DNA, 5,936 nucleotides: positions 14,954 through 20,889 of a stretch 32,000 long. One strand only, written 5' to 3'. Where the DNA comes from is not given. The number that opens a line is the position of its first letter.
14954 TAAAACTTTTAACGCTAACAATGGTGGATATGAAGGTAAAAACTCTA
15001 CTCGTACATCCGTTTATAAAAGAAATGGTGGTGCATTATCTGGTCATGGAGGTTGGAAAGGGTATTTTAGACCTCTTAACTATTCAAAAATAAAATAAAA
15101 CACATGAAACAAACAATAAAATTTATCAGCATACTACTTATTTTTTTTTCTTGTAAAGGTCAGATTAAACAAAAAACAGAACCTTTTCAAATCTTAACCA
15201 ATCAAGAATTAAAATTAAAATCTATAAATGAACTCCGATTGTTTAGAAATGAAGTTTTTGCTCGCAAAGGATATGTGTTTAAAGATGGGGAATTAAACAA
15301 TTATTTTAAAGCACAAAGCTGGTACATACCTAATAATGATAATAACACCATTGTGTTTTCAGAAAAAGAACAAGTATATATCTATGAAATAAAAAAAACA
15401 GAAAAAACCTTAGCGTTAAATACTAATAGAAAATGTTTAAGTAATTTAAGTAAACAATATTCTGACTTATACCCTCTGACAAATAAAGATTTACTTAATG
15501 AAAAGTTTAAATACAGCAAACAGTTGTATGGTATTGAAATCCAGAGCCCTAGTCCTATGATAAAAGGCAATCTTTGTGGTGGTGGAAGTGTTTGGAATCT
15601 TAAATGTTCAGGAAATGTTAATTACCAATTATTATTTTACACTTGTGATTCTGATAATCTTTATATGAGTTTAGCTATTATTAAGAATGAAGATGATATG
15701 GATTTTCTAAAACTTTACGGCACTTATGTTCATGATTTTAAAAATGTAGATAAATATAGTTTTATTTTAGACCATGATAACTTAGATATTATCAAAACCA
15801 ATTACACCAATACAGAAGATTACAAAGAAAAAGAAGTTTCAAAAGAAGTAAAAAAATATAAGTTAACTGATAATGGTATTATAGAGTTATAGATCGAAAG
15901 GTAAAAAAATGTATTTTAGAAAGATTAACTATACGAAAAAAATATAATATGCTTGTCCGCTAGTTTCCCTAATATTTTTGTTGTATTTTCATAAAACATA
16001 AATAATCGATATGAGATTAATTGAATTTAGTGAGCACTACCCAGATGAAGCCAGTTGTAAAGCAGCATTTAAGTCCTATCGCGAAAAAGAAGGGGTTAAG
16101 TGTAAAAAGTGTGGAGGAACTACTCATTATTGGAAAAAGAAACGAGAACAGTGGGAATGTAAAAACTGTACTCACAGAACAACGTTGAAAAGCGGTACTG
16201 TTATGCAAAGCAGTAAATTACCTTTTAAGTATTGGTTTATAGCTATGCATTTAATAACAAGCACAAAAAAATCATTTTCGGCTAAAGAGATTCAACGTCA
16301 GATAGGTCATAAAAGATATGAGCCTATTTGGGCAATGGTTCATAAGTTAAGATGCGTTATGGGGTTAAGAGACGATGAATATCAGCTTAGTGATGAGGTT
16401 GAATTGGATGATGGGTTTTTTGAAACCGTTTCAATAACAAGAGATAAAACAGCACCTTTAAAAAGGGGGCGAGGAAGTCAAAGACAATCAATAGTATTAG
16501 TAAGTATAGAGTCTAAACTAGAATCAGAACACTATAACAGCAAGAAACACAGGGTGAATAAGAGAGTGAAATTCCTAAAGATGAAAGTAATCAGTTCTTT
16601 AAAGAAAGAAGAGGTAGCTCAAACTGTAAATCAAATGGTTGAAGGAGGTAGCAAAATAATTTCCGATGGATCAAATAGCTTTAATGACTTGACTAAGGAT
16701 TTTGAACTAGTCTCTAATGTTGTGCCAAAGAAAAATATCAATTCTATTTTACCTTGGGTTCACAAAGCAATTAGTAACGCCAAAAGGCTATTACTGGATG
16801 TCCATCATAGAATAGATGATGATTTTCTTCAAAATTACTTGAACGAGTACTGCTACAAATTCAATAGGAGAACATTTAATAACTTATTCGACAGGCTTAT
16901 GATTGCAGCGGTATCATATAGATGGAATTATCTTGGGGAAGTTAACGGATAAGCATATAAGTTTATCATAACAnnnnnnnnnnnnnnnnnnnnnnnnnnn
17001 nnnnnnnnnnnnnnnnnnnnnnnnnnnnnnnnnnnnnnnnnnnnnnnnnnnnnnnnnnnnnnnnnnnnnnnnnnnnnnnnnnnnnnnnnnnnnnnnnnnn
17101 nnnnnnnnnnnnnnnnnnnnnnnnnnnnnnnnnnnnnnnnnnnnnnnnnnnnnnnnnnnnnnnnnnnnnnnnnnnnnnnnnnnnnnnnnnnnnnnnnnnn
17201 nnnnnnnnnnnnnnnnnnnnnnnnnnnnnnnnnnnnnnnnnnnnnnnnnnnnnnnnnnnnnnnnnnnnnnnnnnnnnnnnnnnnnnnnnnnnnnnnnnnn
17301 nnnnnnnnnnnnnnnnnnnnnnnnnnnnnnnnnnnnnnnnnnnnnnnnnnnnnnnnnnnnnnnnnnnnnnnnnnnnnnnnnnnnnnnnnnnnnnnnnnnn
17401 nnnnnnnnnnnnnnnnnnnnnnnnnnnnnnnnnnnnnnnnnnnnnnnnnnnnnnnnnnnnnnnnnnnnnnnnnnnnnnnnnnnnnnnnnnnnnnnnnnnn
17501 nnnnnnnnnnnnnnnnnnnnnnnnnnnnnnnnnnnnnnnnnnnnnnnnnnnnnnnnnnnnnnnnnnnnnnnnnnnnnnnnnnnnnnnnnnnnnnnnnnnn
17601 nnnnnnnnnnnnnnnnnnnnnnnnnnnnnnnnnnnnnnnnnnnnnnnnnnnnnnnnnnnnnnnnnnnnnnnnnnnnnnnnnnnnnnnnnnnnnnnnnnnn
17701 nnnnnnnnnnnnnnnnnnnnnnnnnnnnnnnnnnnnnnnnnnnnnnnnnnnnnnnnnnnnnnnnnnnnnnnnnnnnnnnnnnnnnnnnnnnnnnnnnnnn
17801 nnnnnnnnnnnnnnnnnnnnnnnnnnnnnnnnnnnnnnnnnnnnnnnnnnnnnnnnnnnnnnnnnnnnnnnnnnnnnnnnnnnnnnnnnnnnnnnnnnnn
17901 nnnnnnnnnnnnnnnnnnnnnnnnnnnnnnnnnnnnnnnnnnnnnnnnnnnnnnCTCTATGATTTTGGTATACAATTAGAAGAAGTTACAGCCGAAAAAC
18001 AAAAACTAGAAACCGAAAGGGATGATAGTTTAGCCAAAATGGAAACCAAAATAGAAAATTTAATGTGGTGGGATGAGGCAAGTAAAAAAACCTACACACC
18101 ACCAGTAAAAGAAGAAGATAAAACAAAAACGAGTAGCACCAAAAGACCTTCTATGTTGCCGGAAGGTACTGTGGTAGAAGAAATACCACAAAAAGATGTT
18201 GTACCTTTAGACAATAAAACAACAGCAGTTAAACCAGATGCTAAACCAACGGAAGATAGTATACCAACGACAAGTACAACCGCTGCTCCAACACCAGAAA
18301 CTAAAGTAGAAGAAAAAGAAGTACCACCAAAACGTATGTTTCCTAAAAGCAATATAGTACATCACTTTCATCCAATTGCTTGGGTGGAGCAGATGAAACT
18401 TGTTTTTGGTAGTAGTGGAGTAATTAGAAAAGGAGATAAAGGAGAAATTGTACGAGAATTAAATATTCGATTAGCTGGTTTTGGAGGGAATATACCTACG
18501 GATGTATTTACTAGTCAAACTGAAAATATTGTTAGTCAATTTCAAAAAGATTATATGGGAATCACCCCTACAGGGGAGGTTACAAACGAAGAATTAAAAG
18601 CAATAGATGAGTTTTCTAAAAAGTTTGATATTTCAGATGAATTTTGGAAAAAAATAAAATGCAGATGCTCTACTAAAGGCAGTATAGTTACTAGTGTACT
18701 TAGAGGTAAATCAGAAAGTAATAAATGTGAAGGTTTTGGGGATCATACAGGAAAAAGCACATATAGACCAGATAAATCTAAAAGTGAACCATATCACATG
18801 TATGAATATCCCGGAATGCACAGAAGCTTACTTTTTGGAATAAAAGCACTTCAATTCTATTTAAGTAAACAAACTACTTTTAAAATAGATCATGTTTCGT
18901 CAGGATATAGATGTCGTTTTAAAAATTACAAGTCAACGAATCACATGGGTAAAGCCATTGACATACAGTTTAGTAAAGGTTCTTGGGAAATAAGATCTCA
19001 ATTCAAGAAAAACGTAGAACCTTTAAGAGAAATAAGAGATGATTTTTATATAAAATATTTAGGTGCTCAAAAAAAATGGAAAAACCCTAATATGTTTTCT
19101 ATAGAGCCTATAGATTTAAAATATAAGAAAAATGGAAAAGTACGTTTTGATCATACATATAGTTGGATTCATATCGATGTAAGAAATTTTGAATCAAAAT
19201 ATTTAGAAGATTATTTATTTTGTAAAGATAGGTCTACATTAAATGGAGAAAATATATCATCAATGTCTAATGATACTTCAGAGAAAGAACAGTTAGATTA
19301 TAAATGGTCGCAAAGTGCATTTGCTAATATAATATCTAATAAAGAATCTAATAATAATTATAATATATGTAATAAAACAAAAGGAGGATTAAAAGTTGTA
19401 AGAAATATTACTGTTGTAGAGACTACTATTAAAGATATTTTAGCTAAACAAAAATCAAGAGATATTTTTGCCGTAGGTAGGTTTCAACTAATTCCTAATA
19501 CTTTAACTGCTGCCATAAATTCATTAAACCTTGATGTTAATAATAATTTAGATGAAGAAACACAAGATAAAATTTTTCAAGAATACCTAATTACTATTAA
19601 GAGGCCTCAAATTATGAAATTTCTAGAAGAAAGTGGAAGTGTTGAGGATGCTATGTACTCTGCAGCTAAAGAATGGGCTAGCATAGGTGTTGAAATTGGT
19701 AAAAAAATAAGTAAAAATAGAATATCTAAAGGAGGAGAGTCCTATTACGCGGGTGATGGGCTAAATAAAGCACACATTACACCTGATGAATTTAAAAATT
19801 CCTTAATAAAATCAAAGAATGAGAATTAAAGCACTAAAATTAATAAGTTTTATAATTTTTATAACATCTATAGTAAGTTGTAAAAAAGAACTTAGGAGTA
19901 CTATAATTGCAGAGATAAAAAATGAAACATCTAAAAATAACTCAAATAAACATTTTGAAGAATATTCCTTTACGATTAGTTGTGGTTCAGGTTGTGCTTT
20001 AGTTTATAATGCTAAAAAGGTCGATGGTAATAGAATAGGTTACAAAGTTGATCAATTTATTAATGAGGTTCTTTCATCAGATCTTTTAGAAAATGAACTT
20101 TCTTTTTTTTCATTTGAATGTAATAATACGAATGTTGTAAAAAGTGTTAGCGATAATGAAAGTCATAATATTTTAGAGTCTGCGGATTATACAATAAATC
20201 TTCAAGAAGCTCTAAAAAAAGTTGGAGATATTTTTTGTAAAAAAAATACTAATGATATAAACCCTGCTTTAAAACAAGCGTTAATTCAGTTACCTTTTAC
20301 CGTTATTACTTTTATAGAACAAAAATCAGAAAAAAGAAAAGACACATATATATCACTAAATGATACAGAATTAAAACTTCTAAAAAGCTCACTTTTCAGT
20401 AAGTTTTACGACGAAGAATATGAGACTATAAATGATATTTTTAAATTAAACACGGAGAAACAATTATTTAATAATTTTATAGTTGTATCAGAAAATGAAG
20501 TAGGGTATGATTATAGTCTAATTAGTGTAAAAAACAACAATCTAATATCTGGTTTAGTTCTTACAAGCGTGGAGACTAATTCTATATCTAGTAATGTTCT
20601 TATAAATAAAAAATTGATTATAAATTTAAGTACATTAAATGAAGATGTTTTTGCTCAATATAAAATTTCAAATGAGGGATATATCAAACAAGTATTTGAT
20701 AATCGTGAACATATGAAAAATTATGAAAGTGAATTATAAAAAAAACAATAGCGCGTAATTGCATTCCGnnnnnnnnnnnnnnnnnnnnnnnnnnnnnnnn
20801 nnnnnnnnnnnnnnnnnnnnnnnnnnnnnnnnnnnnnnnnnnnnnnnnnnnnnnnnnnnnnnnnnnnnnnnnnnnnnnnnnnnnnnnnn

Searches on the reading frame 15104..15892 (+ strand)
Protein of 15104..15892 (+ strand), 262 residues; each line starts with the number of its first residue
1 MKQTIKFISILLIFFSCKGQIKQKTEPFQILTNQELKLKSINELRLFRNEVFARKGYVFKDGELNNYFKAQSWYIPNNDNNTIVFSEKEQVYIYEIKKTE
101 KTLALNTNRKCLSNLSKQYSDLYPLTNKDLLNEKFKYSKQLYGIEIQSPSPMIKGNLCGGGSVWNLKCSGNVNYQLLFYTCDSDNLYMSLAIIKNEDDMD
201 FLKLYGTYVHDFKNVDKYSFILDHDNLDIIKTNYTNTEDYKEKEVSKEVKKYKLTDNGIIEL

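Call 7: search_protein_families(library=pfam, proteins=[window:15104-15892:+], max_evalue=0.01)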
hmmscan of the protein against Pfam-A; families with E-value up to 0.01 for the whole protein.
window:15104-15892:+ (262 aa): 1 family
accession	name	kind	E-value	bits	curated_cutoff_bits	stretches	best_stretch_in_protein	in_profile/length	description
PF13308.11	YARHG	-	2e-18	66.6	27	1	31-101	13-85/85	YARHG domain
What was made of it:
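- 15104..15892 (+): Putative immunity lipoprotein with a YARHG domain, for orphan 1. Pfam PF13308, E = 2e-18 (call 7).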

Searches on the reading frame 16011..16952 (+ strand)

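Call 26: search_protein_families(library=pfam, proteins=[window:16011-16952:+], max_evalue=1)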
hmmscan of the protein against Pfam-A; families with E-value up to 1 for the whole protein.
window:16011-16952:+ (313 aa): 8 families
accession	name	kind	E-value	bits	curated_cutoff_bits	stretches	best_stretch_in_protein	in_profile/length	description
PF12762.13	DDE_Tnp_IS1595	-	1.1e-19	71.4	27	1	125-285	1-153/153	ISXO2-like transposase domain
PF12760.12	Zn_ribbon_IS1595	-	4.8e-07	30.1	25.4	1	11-55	1-45/46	Transposase zinc-ribbon domain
PF03604.18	Zn_ribbon_RPAB4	-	0.0052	16.9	24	2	43-60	13-30/32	DNA directed RNA polymerase, 7 kDa subunit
PF03750.18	Csm2_III-A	-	0.067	14.4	24.8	1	164-232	36-103/115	Csm2 Type III-A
PF25700.1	UL128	-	0.072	13.1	25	1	76-118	66-109/167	Cytomegalovirus UL128 protein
PF01155.25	HypA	-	0.12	12.9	28.9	1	17-65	59-105/112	Hydrogenase/urease nickel incorporation, metallochaperone, hypA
PF24620.1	DUF7625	-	0.12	12.9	27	1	3-55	41-93/95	Domain of unknown function (DUF7625)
PF23455.1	DUF7129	-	0.13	12.4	30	1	43-58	7-22/45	Domain of unknown function (DUF7129)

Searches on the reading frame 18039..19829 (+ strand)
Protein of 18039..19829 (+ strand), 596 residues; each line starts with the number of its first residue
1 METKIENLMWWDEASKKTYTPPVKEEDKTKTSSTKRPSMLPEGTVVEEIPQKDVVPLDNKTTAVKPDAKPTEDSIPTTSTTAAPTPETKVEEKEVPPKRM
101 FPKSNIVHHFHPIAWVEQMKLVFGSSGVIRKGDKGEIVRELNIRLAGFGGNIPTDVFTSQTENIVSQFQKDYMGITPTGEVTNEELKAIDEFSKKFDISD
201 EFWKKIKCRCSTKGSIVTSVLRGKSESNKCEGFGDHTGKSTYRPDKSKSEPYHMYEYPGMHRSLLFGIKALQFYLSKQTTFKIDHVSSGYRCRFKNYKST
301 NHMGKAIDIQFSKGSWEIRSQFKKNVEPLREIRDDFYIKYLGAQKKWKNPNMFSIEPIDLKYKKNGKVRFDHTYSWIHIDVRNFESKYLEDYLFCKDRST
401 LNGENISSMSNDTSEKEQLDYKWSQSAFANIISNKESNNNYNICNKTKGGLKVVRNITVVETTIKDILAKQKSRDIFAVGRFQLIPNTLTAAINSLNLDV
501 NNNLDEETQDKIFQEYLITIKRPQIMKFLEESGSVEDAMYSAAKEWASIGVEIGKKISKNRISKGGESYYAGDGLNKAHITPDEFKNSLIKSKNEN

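Call 5: search_protein_families(library=pfam, proteins=[window:18039-19829:+], max_evalue=0.01)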
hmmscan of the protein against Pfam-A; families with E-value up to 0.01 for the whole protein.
window:18039-19829:+ (596 aa): 1 family
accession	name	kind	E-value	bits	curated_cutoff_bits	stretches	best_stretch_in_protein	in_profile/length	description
PF01471.23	PG_binding_1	-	1.2e-06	29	23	1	135-189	2-57/57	Putative peptidoglycan binding domain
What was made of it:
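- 18039..19829 (+): Orphan 2: handle remnant plus a toxin end with a peptidoglycan-binding domain. Pfam PG_binding_1, E = 1.2e-6 (call 5).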

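Call 18: search_protein_families(library=ncbifam, proteins=[window:18039-19829:+], max_evalue=0.01)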
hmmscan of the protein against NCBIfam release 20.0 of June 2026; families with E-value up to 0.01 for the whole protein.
window:18039-19829:+ (596 aa): 0 families

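Call 26: search_protein_families(library=pfam, proteins=[window:18396-19829:+], max_evalue=1)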
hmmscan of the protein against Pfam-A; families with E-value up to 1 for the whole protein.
window:18396-19829:+ (477 aa): 1 family
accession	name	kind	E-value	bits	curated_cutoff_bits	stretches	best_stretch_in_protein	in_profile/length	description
PF01471.23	PG_binding_1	-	8.5e-07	29.5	23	1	16-70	2-57/57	Putative peptidoglycan binding domain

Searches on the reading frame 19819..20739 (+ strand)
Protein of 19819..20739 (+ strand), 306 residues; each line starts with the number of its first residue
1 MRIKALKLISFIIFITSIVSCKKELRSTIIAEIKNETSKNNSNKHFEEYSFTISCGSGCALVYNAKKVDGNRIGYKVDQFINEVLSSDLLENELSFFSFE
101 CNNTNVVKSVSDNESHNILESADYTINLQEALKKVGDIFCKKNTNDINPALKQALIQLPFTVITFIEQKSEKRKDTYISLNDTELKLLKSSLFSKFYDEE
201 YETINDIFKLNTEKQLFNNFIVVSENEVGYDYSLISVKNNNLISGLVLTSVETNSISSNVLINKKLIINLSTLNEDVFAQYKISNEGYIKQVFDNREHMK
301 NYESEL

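Call 26: search_protein_families(library=pfam, proteins=[window:19819-20739:+], max_evalue=1)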
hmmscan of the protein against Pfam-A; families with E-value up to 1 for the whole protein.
window:19819-20739:+ (306 aa): 2 families
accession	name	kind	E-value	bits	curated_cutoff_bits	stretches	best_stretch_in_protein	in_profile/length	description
PF11256.13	SAV0927-like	-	0.047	14.4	25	1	256-296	27-67/80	SAV0927-like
PF22962.3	Ig_NUP210_7th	-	0.15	12.7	27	1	19-56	62-99/99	NUP210 Ig-like domain 7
